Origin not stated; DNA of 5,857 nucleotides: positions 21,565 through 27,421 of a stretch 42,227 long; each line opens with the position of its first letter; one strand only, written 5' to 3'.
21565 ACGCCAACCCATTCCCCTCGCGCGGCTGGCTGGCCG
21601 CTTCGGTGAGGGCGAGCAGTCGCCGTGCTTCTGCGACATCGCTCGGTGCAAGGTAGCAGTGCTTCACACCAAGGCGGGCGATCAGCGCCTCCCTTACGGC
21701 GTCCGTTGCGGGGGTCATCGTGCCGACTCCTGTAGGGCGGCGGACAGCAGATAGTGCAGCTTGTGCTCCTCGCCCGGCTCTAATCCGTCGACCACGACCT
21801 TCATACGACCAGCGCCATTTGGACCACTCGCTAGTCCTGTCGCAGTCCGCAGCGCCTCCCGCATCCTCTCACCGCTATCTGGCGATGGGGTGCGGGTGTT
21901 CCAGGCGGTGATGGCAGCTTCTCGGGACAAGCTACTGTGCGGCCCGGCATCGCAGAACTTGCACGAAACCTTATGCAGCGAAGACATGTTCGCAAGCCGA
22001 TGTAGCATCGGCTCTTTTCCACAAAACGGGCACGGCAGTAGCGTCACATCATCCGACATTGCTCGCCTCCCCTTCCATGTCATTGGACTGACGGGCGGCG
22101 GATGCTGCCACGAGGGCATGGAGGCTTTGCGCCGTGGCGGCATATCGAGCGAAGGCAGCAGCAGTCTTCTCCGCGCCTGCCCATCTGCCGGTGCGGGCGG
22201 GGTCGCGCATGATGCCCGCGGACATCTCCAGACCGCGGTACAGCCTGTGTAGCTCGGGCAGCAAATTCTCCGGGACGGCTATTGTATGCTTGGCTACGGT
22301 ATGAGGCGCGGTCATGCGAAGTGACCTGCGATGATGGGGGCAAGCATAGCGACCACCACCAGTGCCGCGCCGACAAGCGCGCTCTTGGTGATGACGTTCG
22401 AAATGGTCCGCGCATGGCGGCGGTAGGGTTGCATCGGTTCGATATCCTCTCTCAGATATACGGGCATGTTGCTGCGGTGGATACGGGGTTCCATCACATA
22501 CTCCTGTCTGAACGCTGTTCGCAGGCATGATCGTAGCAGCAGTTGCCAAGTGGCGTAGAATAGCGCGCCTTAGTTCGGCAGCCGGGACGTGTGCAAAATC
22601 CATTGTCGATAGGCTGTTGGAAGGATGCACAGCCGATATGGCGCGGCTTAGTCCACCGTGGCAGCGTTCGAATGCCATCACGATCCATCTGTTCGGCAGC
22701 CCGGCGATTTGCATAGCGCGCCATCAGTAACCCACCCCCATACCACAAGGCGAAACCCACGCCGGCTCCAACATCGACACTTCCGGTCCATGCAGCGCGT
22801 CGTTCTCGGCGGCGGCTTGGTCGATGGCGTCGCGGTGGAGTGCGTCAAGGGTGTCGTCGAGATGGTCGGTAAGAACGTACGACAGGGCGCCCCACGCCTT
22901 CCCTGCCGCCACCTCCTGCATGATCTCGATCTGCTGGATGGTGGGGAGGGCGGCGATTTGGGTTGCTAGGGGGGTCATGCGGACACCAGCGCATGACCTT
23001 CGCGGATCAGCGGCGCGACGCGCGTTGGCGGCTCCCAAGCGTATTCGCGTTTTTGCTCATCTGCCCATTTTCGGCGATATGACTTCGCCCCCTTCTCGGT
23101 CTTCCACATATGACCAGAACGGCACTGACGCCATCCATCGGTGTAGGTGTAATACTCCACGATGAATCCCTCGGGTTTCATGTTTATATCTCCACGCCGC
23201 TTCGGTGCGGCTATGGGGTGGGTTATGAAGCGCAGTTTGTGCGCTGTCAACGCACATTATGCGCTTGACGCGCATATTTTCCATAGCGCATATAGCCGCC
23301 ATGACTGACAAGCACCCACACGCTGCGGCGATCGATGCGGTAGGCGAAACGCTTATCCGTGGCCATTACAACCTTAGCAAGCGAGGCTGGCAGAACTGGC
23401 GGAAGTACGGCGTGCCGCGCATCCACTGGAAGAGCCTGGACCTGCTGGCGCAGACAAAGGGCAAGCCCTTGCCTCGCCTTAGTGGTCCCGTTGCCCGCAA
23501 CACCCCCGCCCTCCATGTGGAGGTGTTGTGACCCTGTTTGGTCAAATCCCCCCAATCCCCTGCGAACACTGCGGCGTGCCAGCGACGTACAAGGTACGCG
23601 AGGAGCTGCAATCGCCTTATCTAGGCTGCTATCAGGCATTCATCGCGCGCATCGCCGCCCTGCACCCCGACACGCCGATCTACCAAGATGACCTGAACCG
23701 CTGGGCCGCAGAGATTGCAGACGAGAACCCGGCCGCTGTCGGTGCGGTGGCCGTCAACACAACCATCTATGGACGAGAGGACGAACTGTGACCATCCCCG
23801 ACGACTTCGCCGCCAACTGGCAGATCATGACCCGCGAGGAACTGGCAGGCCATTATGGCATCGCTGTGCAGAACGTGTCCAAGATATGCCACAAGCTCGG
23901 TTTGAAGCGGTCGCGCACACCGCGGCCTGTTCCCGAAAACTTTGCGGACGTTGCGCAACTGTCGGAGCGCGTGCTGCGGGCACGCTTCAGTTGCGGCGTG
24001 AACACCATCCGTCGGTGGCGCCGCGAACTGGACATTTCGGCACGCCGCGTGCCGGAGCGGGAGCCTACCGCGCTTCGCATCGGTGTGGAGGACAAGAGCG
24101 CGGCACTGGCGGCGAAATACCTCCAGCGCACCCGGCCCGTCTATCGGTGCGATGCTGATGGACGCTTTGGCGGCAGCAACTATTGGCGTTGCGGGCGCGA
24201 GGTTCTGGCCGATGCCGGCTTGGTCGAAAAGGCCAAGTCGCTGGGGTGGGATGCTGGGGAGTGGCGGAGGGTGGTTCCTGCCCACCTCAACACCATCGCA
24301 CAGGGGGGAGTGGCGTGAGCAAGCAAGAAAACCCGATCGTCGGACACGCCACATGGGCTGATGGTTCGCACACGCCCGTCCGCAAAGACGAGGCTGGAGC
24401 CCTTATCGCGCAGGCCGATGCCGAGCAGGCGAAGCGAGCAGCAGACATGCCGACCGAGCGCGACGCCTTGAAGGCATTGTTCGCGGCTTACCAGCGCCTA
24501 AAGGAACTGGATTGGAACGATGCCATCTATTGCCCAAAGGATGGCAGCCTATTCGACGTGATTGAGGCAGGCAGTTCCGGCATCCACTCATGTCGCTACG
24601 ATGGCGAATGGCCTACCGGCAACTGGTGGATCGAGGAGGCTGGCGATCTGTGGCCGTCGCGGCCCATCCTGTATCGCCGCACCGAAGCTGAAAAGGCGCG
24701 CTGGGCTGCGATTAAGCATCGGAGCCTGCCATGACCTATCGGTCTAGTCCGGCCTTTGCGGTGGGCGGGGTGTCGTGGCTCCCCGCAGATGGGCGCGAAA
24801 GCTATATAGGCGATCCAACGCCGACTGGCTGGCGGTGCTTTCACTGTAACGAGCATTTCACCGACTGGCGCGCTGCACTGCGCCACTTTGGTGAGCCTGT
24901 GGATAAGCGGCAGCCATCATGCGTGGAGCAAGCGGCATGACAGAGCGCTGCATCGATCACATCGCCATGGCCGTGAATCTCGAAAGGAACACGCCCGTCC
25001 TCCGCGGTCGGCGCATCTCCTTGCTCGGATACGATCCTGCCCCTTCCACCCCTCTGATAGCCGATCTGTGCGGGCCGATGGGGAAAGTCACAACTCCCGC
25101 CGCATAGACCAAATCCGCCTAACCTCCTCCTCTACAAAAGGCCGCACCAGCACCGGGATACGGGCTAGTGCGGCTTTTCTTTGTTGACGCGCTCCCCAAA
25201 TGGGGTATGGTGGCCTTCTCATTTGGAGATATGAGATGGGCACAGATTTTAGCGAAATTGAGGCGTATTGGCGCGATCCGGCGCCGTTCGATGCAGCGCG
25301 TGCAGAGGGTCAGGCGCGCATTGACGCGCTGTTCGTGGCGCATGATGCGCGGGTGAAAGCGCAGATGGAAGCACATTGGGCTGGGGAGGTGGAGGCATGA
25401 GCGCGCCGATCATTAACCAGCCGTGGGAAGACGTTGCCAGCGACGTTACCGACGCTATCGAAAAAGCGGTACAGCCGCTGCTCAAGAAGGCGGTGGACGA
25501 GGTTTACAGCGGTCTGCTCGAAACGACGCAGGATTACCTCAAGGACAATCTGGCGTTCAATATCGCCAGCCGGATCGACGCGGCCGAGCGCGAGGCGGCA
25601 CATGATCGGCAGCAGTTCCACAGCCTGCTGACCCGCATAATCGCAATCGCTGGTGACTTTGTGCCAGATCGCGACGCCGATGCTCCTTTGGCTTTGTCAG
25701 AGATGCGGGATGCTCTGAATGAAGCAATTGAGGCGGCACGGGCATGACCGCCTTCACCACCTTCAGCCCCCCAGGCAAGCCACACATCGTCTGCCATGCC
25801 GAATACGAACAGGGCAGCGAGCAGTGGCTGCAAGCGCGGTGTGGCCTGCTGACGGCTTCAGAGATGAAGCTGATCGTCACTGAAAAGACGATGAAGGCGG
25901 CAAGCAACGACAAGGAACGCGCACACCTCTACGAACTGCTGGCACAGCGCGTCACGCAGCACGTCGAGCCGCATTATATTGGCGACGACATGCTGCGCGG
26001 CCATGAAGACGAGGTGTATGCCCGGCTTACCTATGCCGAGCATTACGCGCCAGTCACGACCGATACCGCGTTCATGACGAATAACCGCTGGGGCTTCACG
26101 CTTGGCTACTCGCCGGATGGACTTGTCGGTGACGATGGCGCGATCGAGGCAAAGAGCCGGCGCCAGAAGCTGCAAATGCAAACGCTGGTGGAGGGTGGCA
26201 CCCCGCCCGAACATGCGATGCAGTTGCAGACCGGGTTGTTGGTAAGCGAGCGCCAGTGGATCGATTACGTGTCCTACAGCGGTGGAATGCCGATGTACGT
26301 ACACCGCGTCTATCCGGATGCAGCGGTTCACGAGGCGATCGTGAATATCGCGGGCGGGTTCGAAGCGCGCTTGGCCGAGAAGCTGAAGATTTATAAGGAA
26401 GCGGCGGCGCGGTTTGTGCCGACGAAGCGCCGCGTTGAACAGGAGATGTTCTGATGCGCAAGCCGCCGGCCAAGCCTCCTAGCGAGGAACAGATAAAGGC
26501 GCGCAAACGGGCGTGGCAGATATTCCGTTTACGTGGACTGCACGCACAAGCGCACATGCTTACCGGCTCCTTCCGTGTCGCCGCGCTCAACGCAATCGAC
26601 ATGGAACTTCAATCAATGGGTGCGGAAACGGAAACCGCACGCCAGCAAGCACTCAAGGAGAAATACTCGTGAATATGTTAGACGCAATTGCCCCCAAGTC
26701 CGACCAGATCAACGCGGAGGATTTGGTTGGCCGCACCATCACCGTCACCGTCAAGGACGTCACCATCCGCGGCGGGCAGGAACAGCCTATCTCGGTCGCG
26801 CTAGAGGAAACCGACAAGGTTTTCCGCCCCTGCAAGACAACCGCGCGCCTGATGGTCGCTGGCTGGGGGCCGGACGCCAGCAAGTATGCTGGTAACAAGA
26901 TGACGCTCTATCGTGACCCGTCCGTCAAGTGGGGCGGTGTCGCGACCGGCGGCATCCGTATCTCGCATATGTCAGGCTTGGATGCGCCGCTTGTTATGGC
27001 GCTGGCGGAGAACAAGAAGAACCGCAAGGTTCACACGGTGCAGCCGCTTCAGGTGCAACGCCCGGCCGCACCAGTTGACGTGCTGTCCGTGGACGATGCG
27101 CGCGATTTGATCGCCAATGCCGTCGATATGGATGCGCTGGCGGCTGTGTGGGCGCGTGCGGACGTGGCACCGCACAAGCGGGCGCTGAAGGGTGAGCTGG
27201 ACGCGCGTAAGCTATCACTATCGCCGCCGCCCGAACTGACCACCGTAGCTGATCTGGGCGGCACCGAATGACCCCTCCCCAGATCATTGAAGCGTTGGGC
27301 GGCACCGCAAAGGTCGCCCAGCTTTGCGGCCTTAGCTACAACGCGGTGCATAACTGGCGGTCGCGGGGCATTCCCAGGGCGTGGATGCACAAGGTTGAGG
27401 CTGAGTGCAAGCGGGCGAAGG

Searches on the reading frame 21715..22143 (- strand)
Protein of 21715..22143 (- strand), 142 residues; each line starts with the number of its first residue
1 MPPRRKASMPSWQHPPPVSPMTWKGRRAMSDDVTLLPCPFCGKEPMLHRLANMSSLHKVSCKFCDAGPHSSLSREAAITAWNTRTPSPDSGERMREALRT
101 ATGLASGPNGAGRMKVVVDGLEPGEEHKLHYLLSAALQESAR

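Call 12: search_protein_families(library=phrogs, proteins=[window:21715-22143:-], max_evalue=0.001)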
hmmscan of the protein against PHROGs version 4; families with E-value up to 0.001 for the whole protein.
window:21715-22143:- (142 aa): 1 family
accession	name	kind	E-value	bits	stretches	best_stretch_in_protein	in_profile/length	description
phrog_599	-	moron, auxiliary metabolic gene and host takeover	1.7e-11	45.8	1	29-90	68-132/262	Lar-like restriction alleviation protein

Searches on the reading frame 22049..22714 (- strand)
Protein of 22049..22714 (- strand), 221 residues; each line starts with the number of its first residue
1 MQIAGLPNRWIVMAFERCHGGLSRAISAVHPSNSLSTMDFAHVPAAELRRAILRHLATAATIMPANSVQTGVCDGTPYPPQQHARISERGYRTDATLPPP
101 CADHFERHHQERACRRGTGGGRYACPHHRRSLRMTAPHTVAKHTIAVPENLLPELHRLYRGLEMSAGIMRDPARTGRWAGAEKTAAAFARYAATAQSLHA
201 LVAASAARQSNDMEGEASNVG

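Call 12: search_protein_families(library=phrogs, proteins=[window:22049-22714:-], max_evalue=0.001)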
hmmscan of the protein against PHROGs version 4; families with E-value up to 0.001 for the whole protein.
window:22049-22714:- (221 aa): 0 families

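Call 75: search_protein_families(library=pfam, proteins=[window:22049-22714:-], max_evalue=0.01)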
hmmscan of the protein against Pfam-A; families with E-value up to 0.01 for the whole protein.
window:22049-22714:- (221 aa): 1 family
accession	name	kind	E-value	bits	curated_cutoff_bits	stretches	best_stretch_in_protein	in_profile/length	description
PF07219.19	HemY_N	-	0.0054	17.3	31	0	175-210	72-106/107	HemY protein N-terminus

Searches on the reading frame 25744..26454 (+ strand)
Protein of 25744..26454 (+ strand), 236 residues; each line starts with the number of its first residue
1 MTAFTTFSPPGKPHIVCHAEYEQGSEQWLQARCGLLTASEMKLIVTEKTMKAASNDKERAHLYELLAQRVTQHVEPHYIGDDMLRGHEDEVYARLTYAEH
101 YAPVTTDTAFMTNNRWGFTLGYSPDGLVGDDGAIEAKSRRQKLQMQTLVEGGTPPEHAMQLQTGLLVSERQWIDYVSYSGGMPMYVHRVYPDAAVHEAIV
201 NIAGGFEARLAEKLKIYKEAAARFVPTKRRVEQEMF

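Call 12: search_protein_families(library=phrogs, proteins=[window:25744-26454:+], max_evalue=0.001)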
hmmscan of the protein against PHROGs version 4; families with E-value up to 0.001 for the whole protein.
window:25744-26454:+ (236 aa): 4 families
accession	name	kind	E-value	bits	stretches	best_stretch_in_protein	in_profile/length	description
phrog_149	-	DNA, RNA and nucleotide metabolism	2.3e-26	93.5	1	14-224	590-807/1242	exonuclease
phrog_434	-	DNA, RNA and nucleotide metabolism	2.2e-12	47.9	1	21-213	53-239/372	RecE-like recombination exonuclease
phrog_19855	-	head and packaging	9.5e-12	44.3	1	15-171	456-599/1257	virion structural protein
phrog_7655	-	DNA, RNA and nucleotide metabolism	1.3e-08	35.2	1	19-219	4-190/551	RecE-like recombination exonuclease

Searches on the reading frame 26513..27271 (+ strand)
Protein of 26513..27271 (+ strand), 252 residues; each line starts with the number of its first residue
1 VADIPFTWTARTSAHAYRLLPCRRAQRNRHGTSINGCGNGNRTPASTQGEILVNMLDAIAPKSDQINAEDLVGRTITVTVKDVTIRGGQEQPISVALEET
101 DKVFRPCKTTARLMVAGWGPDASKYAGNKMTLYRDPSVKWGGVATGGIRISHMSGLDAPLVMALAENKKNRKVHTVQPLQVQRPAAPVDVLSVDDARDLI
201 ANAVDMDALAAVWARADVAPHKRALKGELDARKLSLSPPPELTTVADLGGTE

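Call 12: search_protein_families(library=phrogs, proteins=[window:26513-27271:+], max_evalue=0.001)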
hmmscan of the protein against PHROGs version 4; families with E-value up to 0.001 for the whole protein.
window:26513-27271:+ (252 aa): 1 family
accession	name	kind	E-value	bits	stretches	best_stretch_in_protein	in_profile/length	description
phrog_11517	-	unknown function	4.7e-47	161.2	1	54-236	3-182/188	-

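Call 75: search_protein_families(library=pfam, proteins=[window:26513-27271:+], max_evalue=0.01)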
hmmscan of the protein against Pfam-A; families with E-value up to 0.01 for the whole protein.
window:26513-27271:+ (252 aa): 0 families
